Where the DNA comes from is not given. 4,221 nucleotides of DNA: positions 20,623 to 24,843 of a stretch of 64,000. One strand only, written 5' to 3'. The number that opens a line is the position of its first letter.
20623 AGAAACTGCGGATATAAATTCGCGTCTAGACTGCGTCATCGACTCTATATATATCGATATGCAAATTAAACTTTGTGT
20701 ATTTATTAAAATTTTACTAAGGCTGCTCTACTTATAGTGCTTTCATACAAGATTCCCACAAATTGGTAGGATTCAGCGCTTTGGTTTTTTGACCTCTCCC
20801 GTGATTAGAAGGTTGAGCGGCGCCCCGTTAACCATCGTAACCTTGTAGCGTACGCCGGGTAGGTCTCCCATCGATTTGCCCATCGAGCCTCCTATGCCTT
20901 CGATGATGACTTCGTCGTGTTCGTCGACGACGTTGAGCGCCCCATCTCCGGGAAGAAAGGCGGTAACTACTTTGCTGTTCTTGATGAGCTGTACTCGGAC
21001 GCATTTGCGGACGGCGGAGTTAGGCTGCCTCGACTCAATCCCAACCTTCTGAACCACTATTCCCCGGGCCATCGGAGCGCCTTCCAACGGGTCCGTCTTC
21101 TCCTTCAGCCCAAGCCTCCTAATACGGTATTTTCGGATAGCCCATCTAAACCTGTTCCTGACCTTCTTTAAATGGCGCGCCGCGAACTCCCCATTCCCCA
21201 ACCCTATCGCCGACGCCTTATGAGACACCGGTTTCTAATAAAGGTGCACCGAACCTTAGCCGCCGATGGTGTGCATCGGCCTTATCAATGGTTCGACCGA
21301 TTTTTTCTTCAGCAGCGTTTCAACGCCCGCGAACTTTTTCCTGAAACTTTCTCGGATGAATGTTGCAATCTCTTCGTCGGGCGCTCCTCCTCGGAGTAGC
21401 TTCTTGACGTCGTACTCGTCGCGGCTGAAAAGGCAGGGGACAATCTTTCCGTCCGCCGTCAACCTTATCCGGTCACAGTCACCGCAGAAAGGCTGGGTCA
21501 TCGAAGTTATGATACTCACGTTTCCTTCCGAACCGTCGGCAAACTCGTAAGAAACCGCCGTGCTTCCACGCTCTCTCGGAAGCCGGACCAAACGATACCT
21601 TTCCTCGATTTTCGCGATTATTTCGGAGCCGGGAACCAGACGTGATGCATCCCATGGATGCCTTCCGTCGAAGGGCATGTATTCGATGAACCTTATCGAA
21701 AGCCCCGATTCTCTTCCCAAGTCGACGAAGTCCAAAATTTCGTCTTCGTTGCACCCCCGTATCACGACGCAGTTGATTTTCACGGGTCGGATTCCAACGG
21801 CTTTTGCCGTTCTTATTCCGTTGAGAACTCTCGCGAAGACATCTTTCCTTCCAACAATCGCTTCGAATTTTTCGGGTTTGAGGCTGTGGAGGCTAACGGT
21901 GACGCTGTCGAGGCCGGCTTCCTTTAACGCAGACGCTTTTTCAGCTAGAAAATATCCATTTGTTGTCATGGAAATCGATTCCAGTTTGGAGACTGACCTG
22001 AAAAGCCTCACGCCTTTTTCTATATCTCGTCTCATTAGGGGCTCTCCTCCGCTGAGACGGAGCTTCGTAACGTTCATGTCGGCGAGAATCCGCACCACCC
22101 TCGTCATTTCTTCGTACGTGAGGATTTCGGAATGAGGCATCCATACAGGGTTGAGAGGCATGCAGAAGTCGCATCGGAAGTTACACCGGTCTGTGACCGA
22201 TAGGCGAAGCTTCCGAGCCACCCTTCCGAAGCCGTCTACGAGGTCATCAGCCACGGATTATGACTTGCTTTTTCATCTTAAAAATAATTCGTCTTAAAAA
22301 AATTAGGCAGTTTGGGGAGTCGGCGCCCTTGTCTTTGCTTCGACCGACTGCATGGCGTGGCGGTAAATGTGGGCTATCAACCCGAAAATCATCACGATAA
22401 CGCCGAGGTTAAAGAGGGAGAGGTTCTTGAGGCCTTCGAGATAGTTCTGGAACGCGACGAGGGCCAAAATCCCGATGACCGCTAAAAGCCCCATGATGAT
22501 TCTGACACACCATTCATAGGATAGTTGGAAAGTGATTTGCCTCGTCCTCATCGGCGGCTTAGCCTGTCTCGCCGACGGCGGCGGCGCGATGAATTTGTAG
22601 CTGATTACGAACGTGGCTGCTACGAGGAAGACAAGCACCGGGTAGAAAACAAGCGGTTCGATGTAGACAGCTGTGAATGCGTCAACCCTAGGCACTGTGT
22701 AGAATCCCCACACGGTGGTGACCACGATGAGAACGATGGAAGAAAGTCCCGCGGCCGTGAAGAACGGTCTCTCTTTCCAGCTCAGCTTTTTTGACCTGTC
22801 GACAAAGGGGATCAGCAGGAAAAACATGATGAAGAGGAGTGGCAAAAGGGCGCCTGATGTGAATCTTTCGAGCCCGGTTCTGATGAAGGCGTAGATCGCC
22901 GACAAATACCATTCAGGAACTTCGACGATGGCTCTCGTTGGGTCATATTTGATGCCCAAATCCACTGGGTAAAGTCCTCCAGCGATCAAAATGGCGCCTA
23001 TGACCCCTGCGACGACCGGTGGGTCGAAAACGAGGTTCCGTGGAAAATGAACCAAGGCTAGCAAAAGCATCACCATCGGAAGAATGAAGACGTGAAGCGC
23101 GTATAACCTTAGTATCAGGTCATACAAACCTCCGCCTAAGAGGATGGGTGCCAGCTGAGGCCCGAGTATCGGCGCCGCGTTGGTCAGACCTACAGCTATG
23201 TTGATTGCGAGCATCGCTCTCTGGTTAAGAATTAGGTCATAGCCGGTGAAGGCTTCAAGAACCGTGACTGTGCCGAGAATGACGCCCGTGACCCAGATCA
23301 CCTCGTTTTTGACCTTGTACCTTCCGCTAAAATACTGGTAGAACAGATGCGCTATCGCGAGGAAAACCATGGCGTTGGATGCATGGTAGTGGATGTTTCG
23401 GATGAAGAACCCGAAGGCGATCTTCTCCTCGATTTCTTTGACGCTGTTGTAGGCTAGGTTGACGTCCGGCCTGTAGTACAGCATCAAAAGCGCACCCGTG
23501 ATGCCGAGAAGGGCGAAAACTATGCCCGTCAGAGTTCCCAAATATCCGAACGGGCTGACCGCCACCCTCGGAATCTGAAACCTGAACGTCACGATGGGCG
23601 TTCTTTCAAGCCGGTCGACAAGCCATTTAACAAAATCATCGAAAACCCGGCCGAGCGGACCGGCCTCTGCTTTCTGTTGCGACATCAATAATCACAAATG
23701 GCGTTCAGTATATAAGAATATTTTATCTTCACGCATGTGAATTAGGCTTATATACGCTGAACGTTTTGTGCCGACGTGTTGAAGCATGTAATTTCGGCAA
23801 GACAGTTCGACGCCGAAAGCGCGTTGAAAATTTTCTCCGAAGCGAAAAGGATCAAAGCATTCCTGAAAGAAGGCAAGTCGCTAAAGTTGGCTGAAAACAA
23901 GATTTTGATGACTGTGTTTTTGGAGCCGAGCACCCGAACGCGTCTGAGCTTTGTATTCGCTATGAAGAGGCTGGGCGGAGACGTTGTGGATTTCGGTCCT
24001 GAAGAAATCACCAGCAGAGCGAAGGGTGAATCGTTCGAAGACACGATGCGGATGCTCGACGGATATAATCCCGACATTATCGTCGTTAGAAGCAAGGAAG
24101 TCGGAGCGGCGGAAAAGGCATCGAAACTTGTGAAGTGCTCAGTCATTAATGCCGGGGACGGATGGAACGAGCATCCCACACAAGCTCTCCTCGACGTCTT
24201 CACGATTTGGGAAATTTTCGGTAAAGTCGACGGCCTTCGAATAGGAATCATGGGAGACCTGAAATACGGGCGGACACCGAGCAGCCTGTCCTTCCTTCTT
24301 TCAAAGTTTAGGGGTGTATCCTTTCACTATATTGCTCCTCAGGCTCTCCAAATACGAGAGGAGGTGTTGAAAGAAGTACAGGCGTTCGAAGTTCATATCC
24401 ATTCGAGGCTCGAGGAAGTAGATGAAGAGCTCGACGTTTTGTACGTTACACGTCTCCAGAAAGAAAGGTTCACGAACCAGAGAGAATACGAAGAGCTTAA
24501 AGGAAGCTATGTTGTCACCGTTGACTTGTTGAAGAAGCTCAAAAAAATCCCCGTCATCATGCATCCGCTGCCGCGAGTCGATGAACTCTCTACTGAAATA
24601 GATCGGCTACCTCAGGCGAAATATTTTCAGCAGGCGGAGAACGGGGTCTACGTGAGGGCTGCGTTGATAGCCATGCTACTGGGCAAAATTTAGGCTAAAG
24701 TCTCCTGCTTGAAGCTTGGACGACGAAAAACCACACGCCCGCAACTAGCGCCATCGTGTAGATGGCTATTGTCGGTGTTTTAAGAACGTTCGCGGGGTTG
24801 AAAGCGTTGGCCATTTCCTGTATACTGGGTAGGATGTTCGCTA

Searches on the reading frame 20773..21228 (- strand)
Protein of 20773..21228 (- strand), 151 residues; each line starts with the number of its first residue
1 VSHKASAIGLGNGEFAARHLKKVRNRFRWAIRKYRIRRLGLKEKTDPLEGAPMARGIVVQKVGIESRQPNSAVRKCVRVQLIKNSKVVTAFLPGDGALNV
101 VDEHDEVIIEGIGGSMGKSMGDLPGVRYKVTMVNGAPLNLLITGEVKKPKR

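Call 4: search_protein_families(library=pfam, proteins=[window:20773-21228:-])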
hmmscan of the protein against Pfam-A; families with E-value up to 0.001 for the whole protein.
window:20773-21228:- (151 aa): 1 family
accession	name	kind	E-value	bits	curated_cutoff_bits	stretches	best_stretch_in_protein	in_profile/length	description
PF00164.32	Ribosom_S12_S23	-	4.8e-44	149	22.3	1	42-151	2-110/110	Ribosomal protein S12/S23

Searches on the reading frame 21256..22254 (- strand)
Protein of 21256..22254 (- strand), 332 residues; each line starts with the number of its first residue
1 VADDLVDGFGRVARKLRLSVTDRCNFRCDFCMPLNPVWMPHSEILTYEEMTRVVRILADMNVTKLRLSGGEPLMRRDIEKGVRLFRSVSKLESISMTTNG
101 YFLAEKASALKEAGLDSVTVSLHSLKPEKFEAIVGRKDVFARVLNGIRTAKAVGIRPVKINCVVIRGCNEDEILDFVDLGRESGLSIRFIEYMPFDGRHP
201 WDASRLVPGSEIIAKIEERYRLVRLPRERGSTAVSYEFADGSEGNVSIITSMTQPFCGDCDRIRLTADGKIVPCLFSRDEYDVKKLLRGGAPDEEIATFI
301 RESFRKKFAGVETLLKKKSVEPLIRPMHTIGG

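Call 4: search_protein_families(library=pfam, proteins=[window:21256-22254:-])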
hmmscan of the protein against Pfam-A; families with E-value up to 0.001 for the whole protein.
window:21256-22254:- (332 aa): 3 families
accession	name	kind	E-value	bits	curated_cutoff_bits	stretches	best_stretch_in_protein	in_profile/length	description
PF06463.18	Mob_synth_C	-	1e-33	116.5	37.4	1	186-308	2-123/128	Molybdenum Cofactor Synthesis C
PF04055.27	Radical_SAM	-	1.7e-33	116.5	29.5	1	19-179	2-165/166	Radical SAM superfamily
PF13353.11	Fer4_12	-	2.5e-07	31.5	22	1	22-118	13-109/137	4Fe-4S single cluster domain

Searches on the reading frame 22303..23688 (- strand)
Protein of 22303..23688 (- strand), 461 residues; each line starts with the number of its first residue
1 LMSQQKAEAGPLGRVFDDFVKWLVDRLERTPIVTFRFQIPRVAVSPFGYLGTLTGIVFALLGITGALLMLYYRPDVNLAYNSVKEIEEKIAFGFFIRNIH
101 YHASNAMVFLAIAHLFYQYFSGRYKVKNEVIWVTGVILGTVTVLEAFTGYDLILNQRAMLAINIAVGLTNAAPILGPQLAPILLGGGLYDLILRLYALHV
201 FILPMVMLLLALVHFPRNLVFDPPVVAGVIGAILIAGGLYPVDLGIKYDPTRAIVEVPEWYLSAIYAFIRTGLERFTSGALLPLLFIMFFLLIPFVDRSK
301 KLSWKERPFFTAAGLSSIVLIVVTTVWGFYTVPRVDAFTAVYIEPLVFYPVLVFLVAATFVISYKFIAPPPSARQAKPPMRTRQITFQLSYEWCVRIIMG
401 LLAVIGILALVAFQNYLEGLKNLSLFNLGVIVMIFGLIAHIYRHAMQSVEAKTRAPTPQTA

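Call 41: search_protein_families(library=pfam, proteins=[window:22303-23688:-], max_evalue=0.00001)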
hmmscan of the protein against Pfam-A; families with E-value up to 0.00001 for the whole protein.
window:22303-23688:- (461 aa): 3 families
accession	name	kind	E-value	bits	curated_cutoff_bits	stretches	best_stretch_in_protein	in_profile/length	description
PF00033.24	Cytochrome_B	-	1.5e-32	113.4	27.2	1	47-215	13-182/189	Cytochrome b/b6/petB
PF13631.11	Cytochrom_B_N_2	-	6.1e-26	91.8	27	1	106-215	2-113/169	Cytochrome b(N-terminal)/b6/petB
PF00032.22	Cytochrom_B_C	-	1.4e-06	28.9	20.7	1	257-332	12-86/102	Cytochrome b(C-terminal)/b6/petD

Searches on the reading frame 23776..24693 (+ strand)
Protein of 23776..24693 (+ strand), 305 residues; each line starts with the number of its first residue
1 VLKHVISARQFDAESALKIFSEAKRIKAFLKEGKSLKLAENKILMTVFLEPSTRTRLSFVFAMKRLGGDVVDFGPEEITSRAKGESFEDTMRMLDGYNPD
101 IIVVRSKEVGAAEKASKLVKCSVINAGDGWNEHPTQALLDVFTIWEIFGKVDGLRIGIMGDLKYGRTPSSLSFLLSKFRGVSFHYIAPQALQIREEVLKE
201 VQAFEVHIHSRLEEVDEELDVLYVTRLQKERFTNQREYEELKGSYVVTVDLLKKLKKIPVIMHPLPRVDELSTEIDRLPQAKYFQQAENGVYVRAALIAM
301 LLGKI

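Call 41: search_protein_families(library=pfam, proteins=[window:23776-24693:+], max_evalue=0.00001)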
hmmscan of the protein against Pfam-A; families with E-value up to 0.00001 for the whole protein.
window:23776-24693:+ (305 aa): 2 families
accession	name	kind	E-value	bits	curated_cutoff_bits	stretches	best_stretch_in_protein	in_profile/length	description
PF02729.26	OTCace_N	-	1.3e-42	145.8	29.9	1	3-146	1-148/148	Aspartate/ornithine carbamoyltransferase, carbamoyl-P binding domain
PF00185.30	OTCace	-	7e-29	101.3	29.4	1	152-300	1-156/157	Aspartate/ornithine carbamoyltransferase, Asp/Orn binding domain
